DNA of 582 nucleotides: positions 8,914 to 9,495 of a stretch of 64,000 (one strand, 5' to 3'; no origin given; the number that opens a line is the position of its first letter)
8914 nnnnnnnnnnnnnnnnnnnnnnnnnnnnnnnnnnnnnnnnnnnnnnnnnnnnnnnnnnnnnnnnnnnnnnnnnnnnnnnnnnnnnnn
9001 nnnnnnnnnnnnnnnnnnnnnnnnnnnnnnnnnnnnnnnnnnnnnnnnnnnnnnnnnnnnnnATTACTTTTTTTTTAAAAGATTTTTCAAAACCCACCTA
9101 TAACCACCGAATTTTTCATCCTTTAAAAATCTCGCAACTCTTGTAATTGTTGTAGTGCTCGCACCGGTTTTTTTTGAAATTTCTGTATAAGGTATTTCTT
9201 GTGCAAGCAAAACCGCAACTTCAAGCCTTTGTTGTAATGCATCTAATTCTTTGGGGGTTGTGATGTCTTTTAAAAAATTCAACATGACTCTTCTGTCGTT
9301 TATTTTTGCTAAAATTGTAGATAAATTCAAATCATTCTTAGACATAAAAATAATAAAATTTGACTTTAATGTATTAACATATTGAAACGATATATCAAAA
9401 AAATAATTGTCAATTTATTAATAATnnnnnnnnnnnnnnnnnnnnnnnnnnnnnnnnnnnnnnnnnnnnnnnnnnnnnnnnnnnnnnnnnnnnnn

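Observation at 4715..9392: Conserved ~27-nt motif placed in front of yerC-like, hisD, hisH, hisF and vat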

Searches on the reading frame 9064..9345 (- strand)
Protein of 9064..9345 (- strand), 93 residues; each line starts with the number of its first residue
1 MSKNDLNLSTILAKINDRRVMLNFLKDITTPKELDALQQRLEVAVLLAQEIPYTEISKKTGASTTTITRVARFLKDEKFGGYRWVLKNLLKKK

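Call 9: search_protein_families(library=pfam, proteins=[window:9064-9345:-], max_evalue=0.01)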
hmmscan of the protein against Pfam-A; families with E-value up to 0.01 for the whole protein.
window:9064-9345:- (93 aa): 2 families
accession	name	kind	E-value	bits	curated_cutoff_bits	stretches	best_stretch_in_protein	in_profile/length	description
PF01371.25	Trp_repressor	-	1e-20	74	27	1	8-88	6-86/88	Trp repressor protein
PF13384.12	HTH_23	-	0.00011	22.4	24.6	1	38-70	5-37/50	Homeodomain-like domain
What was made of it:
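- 9064..9345 (-): hisR (yerC-like), a 93-aa TrpR-family histidine repressor and the presumed binder of the arrays. Its stop is 1 nt from the hisG ATG. Pfam PF01371, 1e-20 (call 9).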

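Call 12: find_encoding_contigs(protein=window:9064-9345:-, flank=10000, max_places=10)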
Protein window:9064-9345:- (93 aa): 7 contigs read that carry it; 2 places shown.
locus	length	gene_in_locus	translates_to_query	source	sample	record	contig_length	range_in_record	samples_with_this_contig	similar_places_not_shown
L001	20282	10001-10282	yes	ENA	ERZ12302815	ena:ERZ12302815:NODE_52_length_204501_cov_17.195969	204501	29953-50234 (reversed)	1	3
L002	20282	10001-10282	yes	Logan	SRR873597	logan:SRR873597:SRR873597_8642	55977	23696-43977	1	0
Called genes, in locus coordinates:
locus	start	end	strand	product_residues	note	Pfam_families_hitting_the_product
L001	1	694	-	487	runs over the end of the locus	PF01695:IstB_IS21 (weak), PF00308:Bac_DnaA, PF00004:AAA, PF00005:ABC_tran (weak), PF13401:AAA_22 (faint), PF13604:AAA_30 (faint), PF08299:Bac_DnaA_C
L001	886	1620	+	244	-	PF01612:DNA_pol_A_exo1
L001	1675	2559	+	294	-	-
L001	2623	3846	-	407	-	PF00266:Aminotran_5, PF01212:Beta_elim_lyase (weak), PF01041:DegT_DnrJ_EryC1 (weak)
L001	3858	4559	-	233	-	-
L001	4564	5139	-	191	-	PF13244:MbhD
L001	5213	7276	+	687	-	PF17764:PriA_3primeBD, PF04851:ResIII (weak), PF00270:DEAD, PF00271:Helicase_C (faint), PF18319:Zn_ribbon_PriA, PF18074:PriA_C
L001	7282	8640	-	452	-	PF02646:RmuC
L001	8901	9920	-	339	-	PF00155:Aminotran_1_2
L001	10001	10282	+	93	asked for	PF01371:Trp_repressor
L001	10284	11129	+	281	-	PF01634:HisG, PF08029:HisG_C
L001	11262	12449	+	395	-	PF00815:Histidinol_dh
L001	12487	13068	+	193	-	PF00117:GATase, PF01174:SNO (weak), PF07685:GATase_3 (weak)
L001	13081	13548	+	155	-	-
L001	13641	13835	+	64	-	-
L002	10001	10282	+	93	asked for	PF01371:Trp_repressor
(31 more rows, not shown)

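Call 19: find_homologous_proteins(query=window:9064-9345:-, max_evalue=0.00001)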
Query window:9064-9345:- (93 aa): 95 proteins with E <= 0.00001 among 95 candidates.
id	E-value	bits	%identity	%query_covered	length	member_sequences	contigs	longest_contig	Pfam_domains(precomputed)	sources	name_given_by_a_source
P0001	1.5e-51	190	100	100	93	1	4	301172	PF01371.26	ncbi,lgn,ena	-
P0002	4.6e-33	131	68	100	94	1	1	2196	PF01371.26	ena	-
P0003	8.8e-33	130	67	99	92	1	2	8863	PF01371.26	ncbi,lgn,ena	-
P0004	9.1e-33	130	70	100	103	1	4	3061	PF01371.26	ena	-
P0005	9.3e-33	130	71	99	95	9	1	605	PF01371.26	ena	-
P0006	1.0e-32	130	66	99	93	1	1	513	PF01371.26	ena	-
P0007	1.1e-32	130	69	100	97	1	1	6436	PF01371.26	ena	-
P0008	1.5e-32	129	71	99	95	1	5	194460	PF01371.26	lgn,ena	-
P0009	1.8e-32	129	66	99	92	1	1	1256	PF01371.26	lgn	-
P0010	1.9e-32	129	69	97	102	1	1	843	PF01371.26,PF13936.13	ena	-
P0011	2.4e-32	128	71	99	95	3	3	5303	PF01371.26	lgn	-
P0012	2.5e-32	128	70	100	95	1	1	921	PF01371.26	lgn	-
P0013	2.5e-32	128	71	99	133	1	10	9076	PF01371.26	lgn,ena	-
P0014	2.6e-32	128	71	99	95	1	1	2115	PF01371.26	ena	-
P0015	3.5e-32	128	69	90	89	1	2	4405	PF01371.26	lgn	-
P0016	3.6e-32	128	69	100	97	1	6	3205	PF01371.26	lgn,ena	-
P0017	4.6e-32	128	70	99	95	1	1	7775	PF01371.26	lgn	-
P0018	5.4e-32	127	71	99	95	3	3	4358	PF01371.26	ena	-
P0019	6.3e-32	127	69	98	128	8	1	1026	PF01371.26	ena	-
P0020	6.4e-32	127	65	99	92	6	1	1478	PF01371.26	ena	-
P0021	6.5e-32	127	70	99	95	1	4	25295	PF01371.26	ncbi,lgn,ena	-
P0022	1.5e-31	126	68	97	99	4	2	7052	PF01371.26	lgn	-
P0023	1.7e-31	126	66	99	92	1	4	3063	PF01371.26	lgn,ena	-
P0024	2.3e-31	125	69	100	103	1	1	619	PF01371.26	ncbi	-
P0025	2.3e-31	125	69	100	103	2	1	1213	PF01371.26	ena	-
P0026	2.3e-31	125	69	100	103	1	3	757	PF01371.26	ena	-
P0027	2.7e-31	125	69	100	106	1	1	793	PF01371.26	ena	-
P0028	3.0e-31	125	73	91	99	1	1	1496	PF01371.26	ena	-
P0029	3.2e-31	125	69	100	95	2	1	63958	PF01371.26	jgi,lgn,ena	-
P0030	3.2e-31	125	69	100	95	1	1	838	PF01371.26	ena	-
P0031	3.5e-31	125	67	99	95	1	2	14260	PF01371.26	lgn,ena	-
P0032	3.6e-31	125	67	100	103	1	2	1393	PF01371.26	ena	-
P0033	3.8e-31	125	64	99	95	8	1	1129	PF01371.26,PF13384.13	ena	-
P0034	4.3e-31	125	68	99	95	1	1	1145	PF01371.26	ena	-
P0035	4.9e-31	124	66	100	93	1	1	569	PF01371.26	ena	-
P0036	5.1e-31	124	64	99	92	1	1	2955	PF01371.26,PF13936.13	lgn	-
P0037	5.2e-31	124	64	99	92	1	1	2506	PF01371.26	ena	-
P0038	6.0e-31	124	67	99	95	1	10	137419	PF01371.26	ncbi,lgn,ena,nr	ncbi:MAG: hypothetical protein IJ590_01150 [Rickettsiales bacterium]|nr:hypothetical protein [Ricket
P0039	6.1e-31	124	65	99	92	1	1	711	PF01371.26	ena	-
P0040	6.5e-31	124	68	100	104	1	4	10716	PF01371.26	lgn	-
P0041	7.6e-31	124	70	99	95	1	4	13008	PF01371.26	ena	-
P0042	7.6e-31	124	69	90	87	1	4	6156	PF01371.26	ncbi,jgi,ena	jgi:TrpR-related protein YerC/YecD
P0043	7.7e-31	124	68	100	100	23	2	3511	PF01371.26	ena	-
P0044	1.1e-30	123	70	94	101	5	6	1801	PF01371.26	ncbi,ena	-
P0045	1.1e-30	123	68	98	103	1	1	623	PF01371.26,PF13936.13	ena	-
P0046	1.2e-30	123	68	100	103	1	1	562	PF01371.26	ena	-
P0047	1.3e-30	123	67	99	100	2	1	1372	PF01371.26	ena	-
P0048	1.6e-30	123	66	99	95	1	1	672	PF01371.26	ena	-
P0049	1.7e-30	123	67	99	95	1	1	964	PF01371.26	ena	-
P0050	1.8e-30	123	70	90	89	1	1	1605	PF01371.26,PF13384.13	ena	-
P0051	1.9e-30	122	67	99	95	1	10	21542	PF01371.26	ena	-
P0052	1.9e-30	122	67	99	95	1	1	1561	PF01371.26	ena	-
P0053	3.4e-30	122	67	99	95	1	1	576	PF01371.26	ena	-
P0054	3.5e-30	122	67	100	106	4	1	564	PF01371.26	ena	-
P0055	6.8e-30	121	67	98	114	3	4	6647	PF01371.26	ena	-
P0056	9.9e-30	120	66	99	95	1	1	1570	PF01371.26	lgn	-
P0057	1.1e-29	120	67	90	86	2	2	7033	PF01371.26,PF13384.13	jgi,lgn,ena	-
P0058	1.2e-29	120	68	88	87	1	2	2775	PF01371.26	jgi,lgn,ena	jgi:TrpR-related protein YerC/YecD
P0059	1.2e-29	120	66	99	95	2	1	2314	PF01371.26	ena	-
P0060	1.6e-29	119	66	99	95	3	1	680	PF01371.26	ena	-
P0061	1.8e-29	119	65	99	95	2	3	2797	PF01371.26,PF13936.13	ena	-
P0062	2.5e-29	119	64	92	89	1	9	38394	PF01371.26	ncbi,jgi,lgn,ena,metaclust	metaclust:\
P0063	5.1e-29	118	63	90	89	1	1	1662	PF01371.26,PF13936.13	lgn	-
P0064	5.2e-29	118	65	99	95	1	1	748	PF01371.26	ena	-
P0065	6.3e-29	118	65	99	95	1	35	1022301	PF01371.26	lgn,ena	-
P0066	7.0e-29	117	65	99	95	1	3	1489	PF01371.26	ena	-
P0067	7.2e-29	117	63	92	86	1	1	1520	PF01371.26,PF13384.13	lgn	-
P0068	1.8e-28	116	65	100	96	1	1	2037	PF01371.26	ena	-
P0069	2.7e-28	116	65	90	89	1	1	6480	PF01371.26,PF13936.13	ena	-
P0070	3.0e-28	115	63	100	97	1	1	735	PF01371.26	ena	-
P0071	5.0e-28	115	65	90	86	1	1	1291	PF01371.26,PF13384.13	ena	-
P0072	1.2e-27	114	64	96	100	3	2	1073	PF01371.26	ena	-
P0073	1.4e-27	113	65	91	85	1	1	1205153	PF01371.26,PF13384.13,PF13936.13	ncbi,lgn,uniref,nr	ncbi:YerC/YecD family TrpR-related protein [Candidatus Deianiraea vastatrix]|uniref:TrpR-like DNA bi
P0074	1.6e-27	113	64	90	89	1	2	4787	PF01371.26,PF13384.13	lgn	-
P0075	2.6e-27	112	63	90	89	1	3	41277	PF01371.26,PF13384.13,PF13936.13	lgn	-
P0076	3.6e-27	112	65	90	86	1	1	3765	PF01371.26,PF13936.13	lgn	-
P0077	5.4e-27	111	60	92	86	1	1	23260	PF01371.26,PF13384.13,PF08281.19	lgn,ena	-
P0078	8.0e-27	111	66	89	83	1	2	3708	PF01371.26,PF13384.13,PF13936.13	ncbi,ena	-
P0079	1.1e-26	111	59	95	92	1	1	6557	PF01371.26,PF13384.13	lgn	-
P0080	1.1e-26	110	62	90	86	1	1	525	PF01371.26,PF13384.13,PF13936.13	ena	-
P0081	1.5e-26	110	62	90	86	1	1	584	PF01371.26,PF13384.13,PF13936.13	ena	-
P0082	1.5e-26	110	62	90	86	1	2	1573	PF01371.26,PF13384.13,PF13936.13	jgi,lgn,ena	jgi:TrpR-related protein YerC/YecD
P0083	1.9e-26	110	62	90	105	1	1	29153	PF01371.26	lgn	-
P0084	2.1e-26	110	63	88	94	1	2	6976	PF01371.26,PF13936.13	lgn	-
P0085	1.2e-25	107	66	82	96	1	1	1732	PF01371.26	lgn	-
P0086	1.3e-22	97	59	99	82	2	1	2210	PF01371.26,PF13936.13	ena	-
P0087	3.6e-21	93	65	74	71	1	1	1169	PF01371.26,PF13384.13,PF13936.13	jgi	jgi:TrpR-related protein YerC/YecD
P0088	1.1e-12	66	55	75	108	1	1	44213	PF01371.26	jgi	-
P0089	1.4e-12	66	62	75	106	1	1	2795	PF01371.26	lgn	-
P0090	3.8e-12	64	57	73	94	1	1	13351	PF01371.26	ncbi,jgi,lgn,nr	ncbi:MAG: trp operon repressor [Holosporales bacterium]|jgi:TrpR-related protein YerC/YecD|nr:trp op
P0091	4.1e-12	64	58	71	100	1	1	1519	PF01371.26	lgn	-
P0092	8.8e-12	63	61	73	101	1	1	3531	PF01371.26,PF13384.13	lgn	-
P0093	1.5e-11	62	60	71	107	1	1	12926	PF01371.26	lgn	-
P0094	2.4e-11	62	55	75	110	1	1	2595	PF01371.26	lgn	-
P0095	1.1e-10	59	51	88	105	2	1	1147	PF01371.26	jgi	-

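Call 21: find_related_loci(query=A1, collection=genome_contigs, flank=10000)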
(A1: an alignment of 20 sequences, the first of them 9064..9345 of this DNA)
Query A1 (93 aa) in genome_contigs; peptide patterns used: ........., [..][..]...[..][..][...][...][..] (x = any residue, [..] = any of these).
110 stretches matched a pattern; 86 encode a relative of the query (tblastn E <= 1e-3); the best 80 are kept; 79 distinct loci.
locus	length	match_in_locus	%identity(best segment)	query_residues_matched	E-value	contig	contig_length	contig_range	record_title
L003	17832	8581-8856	67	1-92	4e-37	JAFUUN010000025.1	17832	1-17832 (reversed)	MAG: Rickettsiales bacterium isolate RGIG4838 Roe_deer_Rumen-1__c96280, whole genome shotgun sequence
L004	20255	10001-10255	65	6-90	1e-33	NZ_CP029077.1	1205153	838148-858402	Candidatus Deianiraea vastatrix isolate CyL4-1 chromosome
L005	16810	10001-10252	62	6-89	8e-34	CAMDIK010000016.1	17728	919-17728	MAG: Rickettsia typhi isolate MsE-30apr19-280 genome assembly, contig: MsE-30apr19-C4450, whole genome shotgun sequence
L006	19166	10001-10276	70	1-92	1e-29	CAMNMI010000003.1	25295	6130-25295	MAG: uncultured Rickettsiales bacterium isolate SRR873596_bin.56_metaWRAP_v1.3_MAG genome assembly, contig: NODE.4107_le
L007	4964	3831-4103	53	3-93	1e-24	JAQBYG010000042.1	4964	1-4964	MAG: bacterium isolate casp150-mb.307 NODE_40473_length_4964_cov_0.075642, whole genome shotgun sequence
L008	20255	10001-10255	58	8-91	2e-24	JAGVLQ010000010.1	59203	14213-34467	MAG: Candidatus Babeliales bacterium isolate SW_22 c_000000037552, whole genome shotgun sequence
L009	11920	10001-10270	48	1-89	8e-21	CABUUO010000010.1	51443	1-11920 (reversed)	MAG TPA_asm: uncultured proteobacterium isolate MGYG-HGUT-04400 genome assembly, contig: GUT_GENOME272660_10, whole geno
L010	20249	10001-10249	53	7-88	3e-20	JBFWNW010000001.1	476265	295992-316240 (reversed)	MAG: Candidatus Babeliales bacterium isolate CA_2019_TPBF_121 NODE_147_length_476265_cov_8.371577_TPBF, whole genome sho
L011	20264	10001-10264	47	3-89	1e-19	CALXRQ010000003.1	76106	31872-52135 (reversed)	MAG: uncultured Alphaproteobacteria bacterium isolate BRZ_KF__bin25 genome assembly, contig: BRZ_KF__NODE_489_length_761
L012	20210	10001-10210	59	21-89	2e-19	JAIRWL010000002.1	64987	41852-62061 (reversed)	MAG: Holosporales bacterium isolate Gsp477_bin11 k119_5230012, whole genome shotgun sequence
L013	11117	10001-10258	51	5-89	1e-18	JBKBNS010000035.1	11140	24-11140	MAG: Glycocaulis sp. isolate 21H_022.bin.1 NODE_2392_length_11140_cov_2.841637, whole genome shotgun sequence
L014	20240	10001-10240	54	12-93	1e-18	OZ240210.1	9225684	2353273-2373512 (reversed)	MAG: Candidatus Marinacidobacterales bacterium isolate 0d31ad60-220b-4e30-b965-f5e03541a285 genome assembly, chromosome:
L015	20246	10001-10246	50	12-92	2e-18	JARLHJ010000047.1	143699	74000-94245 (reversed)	MAG: Candidatus Babeliales bacterium isolate MAG_BO39 MetaBAT2_Bin_39_Oxic_k141_2582758, whole genome shotgun sequence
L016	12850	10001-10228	49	14-89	5e-18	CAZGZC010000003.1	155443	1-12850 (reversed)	MAG TPA_asm: uncultured Candidatus Midichloriaceae bacterium isolate SRP286056_co2_94 genome assembly, contig: NODE_72_l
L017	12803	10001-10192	59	24-86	4e-18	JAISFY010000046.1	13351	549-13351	MAG: Holosporales bacterium isolate Gx485_bin74 k119_455245, whole genome shotgun sequence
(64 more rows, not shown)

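Call 26: search_protein_families(library=pfam, proteins=[L006:529-1431:+, L006:1403-2311:+, L006:2319-3413:+, L006:3391-4665:+, L006:4658-6700:+, L006:10346-11248:+, L006:12114-12803:+, L006:16287-17117:+, L006:17138-18193:+, L003:9198-9791:+], max_evalue=0.001)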
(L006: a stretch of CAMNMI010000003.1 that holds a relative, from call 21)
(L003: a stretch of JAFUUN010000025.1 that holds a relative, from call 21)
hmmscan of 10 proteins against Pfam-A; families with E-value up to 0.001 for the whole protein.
L006:529-1431:+ (300 aa): 1 family
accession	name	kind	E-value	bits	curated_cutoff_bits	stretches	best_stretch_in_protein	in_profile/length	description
PF00793.26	DAHP_synth_1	-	2.5e-05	23.8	25.5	1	4-275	19-242/270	DAHP synthetase I family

L006:1403-2311:+ (302 aa): 2 families
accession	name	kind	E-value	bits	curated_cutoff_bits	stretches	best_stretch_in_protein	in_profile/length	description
PF02153.23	PDH_N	-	9.3e-07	28.9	26.5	1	29-149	2-129/154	Prephenate dehydrogenase, nucleotide-binding domain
PF03807.23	F420_oxidored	-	6.8e-05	23.8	21.6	1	16-91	3-80/94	NADP oxidoreductase coenzyme F420-dependent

L006:2319-3413:+ (364 aa): 4 families
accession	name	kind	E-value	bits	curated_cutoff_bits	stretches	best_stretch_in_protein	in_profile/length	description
PF01761.26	DHQ_synthase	-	3.7e-44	149.5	24.2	1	58-170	2-114/115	3-dehydroquinate synthase N-terminal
PF24621.2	DHQS_C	-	3.1e-37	128.2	27.6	1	173-322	2-144/144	3-dehydroquinate synthase C-terminal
PF13685.12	Fe-ADH_2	-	1.5e-06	28.7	28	1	13-162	3-146/149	Iron-containing alcohol dehydrogenase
PF00465.25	Fe-ADH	-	0.00069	19.7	31.3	0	9-110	3-104/168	Iron-containing alcohol dehydrogenase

L006:3391-4665:+ (424 aa): 1 family
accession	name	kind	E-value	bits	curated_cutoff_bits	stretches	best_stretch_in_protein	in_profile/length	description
PF00275.25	EPSP_synthase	-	3.2e-74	250.6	22.8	1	15-419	10-417/417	EPSP synthase (3-phosphoshikimate 1-carboxyvinyltransferase)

L006:4658-6700:+ (680 aa): 5 families
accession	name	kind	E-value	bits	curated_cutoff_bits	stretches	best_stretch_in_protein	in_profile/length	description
PF01487.21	DHquinase_I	-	1.1e-37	130.8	22.2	1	456-673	1-230/230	Type I 3-dehydroquinase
PF01202.28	SKI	-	7.4e-30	104.6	22.1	1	17-160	3-136/159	Shikimate kinase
PF08501.16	Shikimate_dh_N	-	2.1e-23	82.8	27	1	184-267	1-83/83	Shikimate dehydrogenase substrate binding domain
PF01488.26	Shikimate_DH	-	1.2e-06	29.1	24.3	1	290-376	5-93/138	Shikimate / quinate 5-dehydrogenase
PF18317.6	SDH_C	-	1.4e-06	28.4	25.8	1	410-435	1-26/31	Shikimate 5'-dehydrogenase C-terminal domain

L006:10346-11248:+ (300 aa): 6 families
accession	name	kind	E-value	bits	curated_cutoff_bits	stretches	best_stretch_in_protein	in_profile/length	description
PF08241.18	Methyltransf_11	-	6.2e-12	46.4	21.2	1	98-162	35-94/95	Methyltransferase domain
PF13489.12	Methyltransf_23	-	1.3e-08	35.2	27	1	111-186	64-137/164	Methyltransferase domain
PF01209.24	Ubie_methyltran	-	3.6e-07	30.2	20.1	1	99-164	86-152/233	ubiE/COQ5 methyltransferase family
PF13847.12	Methyltransf_31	-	5.7e-07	29.8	27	1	119-164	64-110/145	Methyltransferase domain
PF13649.12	Methyltransf_25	-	9.2e-06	26.7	27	1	111-159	47-97/97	Methyltransferase domain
PF08242.18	Methyltransf_12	-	1.8e-05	25.8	30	1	83-161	20-98/98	Methyltransferase domain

L006:12114-12803:+ (229 aa): 2 families
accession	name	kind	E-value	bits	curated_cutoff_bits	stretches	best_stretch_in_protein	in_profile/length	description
PF07505.17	DUF5131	-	1.5e-31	110.2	28.9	1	14-202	9-213/243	Protein of unknown function (DUF5131)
PF04055.27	Radical_SAM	-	0.0002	22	29.5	1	17-153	2-115/166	Radical SAM superfamily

L006:16287-17117:+ (276 aa): 2 families
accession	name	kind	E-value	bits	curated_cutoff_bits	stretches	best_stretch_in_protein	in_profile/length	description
PF01844.29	HNH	-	2.4e-12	47.2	21.4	1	208-256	1-45/47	HNH endonuclease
PF13391.12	HNH_2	-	0.00037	20.7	21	1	208-254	1-57/66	HNH endonuclease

L006:17138-18193:+ (351 aa): 5 families
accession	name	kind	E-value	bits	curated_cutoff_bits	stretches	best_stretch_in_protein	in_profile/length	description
PF00475.24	IGPD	-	6e-61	205.2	27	1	190-333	1-144/144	Imidazoleglycerol-phosphate dehydratase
PF08645.17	PNK3P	-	1.4e-11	44.8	22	1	3-127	1-125/161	Polynucleotide kinase 3 phosphatase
PF13242.12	Hydrolase_like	-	4.4e-07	30.2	22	1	102-142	2-45/75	HAD-hyrolase-like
PF13419.12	HAD_2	-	2.5e-06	28.2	23.8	1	27-141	76-174/178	Haloacid dehalogenase-like hydrolase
PF00702.32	Hydrolase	-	0.00016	22.5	26.4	0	11-139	79-191/191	haloacid dehalogenase-like hydrolase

L003:9198-9791:+ (197 aa): 6 families
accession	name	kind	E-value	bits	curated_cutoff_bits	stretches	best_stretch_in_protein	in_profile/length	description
PF08241.18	Methyltransf_11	-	2.1e-12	48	21.2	1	11-59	46-94/95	Methyltransferase domain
PF13489.12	Methyltransf_23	-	3.2e-09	37.2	27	1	16-85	72-139/164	Methyltransferase domain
PF01209.24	Ubie_methyltran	-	1.3e-07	31.6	20.1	1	12-61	103-152/233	ubiE/COQ5 methyltransferase family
PF13847.12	Methyltransf_31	-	1.4e-07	31.8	27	1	7-61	55-110/145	Methyltransferase domain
PF13649.12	Methyltransf_25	-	2.5e-06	28.5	27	1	12-56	51-97/97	Methyltransferase domain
PF08242.18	Methyltransf_12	-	5e-05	24.4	30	1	9-58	52-98/98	Methyltransferase domain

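Call 35: search_protein_families(library=ncbifam, proteins=[window:9064-9345:-], max_evalue=0.01)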
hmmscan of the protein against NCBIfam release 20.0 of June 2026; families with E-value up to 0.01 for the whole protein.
window:9064-9345:- (93 aa): 3 families
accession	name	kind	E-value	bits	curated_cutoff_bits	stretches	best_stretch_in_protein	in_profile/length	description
TIGR02531.1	yecD_yerC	hypoth_equivalog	5.8e-16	58.7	42.2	1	10-86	11-85/88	YerC/YecD family TrpR-related protein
TIGR01321.1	TrpR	equivalog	4.2e-09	36.7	67.25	1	9-79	13-86/94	trp operon repressor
TIGR01884.1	cas_HTH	subfamily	0.0083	15.5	60.2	0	38-79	142-185/202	CRISPR-associated CARF protein Csa3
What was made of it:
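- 9064..9345 (-): The TrpR equivalog scores 36.7, below its cutoff of 67.25 (call 35).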
